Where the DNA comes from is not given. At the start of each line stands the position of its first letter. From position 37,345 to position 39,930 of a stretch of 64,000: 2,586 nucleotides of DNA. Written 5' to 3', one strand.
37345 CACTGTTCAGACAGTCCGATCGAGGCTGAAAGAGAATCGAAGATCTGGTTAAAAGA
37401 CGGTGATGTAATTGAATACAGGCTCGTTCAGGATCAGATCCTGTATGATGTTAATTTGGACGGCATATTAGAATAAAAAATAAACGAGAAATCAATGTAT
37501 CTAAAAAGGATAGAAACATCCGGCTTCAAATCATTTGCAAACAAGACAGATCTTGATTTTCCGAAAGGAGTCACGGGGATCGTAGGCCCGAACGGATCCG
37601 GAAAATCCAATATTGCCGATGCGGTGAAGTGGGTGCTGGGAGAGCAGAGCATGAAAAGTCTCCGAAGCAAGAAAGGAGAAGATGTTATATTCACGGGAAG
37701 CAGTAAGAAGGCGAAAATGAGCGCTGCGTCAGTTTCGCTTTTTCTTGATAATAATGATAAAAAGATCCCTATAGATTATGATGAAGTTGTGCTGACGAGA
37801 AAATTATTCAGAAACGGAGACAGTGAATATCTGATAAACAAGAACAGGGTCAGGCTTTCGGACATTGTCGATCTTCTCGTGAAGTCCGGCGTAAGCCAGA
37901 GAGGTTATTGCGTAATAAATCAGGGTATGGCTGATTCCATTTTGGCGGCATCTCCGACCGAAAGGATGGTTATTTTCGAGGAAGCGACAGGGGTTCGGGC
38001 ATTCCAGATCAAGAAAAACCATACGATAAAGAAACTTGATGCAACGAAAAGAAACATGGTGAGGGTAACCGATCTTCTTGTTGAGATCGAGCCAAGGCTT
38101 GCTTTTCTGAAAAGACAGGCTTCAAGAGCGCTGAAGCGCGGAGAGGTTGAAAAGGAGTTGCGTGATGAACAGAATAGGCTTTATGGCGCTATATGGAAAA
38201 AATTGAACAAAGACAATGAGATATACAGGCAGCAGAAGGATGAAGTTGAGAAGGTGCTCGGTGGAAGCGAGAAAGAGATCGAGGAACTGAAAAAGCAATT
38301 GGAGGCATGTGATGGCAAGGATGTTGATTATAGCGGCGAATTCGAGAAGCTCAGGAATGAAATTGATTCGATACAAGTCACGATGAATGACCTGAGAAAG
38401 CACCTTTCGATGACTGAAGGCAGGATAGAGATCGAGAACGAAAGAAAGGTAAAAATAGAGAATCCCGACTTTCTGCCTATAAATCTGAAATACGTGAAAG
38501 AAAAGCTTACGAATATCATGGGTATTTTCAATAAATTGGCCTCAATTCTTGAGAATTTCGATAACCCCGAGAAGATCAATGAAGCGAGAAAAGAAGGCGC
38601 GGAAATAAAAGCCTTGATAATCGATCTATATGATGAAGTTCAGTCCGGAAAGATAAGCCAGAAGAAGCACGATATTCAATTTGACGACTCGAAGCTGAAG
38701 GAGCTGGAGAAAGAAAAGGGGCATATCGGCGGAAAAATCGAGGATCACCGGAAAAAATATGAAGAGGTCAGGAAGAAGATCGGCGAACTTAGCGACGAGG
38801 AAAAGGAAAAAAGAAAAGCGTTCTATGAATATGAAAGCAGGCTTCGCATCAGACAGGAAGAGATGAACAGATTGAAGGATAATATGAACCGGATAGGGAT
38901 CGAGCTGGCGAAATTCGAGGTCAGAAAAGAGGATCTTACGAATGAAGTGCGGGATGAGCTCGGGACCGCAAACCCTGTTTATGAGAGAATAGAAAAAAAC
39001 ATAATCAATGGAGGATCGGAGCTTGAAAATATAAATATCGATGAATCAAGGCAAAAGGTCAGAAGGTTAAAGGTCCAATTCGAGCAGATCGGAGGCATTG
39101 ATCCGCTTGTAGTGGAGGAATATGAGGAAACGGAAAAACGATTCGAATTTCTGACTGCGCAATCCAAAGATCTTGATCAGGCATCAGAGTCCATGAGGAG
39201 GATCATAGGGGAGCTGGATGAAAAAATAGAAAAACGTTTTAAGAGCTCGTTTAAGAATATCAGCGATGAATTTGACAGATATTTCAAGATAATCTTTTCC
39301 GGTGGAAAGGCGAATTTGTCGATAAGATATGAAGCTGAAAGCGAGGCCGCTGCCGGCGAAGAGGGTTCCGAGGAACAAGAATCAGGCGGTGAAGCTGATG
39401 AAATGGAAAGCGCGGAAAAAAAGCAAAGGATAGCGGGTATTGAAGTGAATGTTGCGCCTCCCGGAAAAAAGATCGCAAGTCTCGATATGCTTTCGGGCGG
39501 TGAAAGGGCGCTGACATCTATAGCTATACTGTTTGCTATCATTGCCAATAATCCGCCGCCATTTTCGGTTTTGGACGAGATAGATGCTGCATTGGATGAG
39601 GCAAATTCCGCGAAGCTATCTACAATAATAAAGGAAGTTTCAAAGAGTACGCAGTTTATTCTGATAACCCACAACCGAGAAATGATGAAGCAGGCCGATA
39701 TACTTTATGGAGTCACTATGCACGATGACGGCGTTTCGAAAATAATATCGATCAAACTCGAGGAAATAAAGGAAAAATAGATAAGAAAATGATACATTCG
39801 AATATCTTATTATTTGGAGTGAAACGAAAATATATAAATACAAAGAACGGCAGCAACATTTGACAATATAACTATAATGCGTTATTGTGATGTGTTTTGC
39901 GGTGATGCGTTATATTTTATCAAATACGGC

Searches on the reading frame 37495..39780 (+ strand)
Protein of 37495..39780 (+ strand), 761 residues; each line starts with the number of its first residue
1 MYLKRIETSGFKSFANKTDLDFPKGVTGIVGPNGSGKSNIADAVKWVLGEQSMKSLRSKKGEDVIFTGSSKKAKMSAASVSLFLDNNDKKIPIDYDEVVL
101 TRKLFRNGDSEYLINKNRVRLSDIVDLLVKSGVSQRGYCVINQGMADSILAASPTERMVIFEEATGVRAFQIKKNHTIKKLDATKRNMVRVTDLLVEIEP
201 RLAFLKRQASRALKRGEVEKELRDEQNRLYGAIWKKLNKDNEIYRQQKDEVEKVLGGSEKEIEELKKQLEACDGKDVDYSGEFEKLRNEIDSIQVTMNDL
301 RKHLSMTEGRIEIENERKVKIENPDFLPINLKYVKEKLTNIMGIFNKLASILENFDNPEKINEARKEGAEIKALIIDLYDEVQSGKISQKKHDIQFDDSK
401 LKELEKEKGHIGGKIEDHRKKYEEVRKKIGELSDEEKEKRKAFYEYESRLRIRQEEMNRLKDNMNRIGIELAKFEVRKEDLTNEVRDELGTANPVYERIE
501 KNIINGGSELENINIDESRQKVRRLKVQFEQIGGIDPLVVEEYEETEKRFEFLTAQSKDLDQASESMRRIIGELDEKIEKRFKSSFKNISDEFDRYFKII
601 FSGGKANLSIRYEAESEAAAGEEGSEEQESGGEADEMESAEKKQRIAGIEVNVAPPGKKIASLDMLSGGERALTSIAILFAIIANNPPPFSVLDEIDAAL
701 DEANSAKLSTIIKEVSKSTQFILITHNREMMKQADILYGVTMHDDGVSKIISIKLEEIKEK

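Call 97: search_protein_families(library=ncbifam, proteins=[window:37495-39780:+], max_evalue=1e-10)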
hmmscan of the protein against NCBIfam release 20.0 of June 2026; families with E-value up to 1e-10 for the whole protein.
window:37495-39780:+ (761 aa): 8 families
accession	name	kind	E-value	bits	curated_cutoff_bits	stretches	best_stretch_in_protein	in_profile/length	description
TIGR02168.1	SMC_prok_B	equivalog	6.4e-192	640.2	567.35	2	2-407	1-408/1181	chromosome segregation protein SMC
TIGR02169.1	SMC_prok_A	equivalog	7.9e-106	355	729.4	3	2-321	1-321/1165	chromosome segregation protein SMC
NF003034.1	PRK03918.1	equivalog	2.2e-16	59.1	700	0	1-316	1-287/878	DNA double-strand break repair ATPase Rad50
NF002244.0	PRK01156.1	equivalog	5.6e-16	57.8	847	0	662-753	798-894/895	DNA double-strand break repair ATPase Rad50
NF041034.1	Rad50_Sulf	equivalog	4.2e-15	54.7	1000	0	1-88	1-77/872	DNA double-strand break repair ATPase Rad50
NF045487.1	ASRP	equivalog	5.1e-14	51.8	300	1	16-725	6-589/593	archaea-specific SMC-related protein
NF002572.0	PRK02224.1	equivalog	1.4e-11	43.5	1087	0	1-646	1-588/888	DNA double-strand break repair ATPase Rad50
TIGR00611.2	recf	equivalog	4e-11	42.7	172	0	3-71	1-65/339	DNA replication/repair protein RecF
